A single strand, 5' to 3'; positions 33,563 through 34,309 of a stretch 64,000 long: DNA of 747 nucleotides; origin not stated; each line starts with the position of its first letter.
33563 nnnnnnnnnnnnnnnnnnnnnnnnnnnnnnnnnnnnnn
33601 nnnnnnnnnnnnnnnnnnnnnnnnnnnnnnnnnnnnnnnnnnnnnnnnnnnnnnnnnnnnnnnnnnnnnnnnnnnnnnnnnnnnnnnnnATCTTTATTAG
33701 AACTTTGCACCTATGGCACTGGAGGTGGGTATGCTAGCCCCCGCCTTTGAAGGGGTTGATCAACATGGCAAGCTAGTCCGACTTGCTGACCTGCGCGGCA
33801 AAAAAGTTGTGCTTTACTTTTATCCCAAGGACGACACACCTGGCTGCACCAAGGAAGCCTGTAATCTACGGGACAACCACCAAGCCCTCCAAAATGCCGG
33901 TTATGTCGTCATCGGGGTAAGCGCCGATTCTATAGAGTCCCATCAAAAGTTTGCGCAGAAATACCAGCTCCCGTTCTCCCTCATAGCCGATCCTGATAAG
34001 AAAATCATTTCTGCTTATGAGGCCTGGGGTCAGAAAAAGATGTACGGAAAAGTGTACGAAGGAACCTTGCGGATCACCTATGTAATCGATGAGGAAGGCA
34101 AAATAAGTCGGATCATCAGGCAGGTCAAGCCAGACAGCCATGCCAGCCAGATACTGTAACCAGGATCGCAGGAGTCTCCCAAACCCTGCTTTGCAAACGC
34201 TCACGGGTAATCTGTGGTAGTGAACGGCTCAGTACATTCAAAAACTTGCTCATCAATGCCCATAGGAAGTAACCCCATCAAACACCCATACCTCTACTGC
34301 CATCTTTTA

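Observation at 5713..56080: Pervasive leaderless architecture: -7 promoter element sits 3-8 nt before the start codon of 17 genes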

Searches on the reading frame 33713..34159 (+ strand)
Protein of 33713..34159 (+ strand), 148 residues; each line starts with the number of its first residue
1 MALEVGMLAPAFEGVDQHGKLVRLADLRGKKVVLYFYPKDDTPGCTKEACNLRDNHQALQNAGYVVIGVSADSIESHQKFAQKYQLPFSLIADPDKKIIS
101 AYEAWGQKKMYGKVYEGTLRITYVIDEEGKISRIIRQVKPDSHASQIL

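Call 54: search_protein_families(library=pfam, proteins=[window:33713-34159:+])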
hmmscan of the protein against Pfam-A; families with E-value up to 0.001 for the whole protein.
window:33713-34159:+ (148 aa): 3 families
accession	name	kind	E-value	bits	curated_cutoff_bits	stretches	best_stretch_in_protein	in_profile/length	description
PF00578.27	AhpC-TSA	-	1.1e-41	142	26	1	5-132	1-122/124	AhpC/TSA family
PF08534.16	Redoxin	-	2.9e-23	82.7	26.6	1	5-143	2-143/148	Redoxin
PF13911.12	AhpC-TSA_2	-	1.4e-05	25.9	27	1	52-109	2-56/114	AhpC/TSA antioxidant enzyme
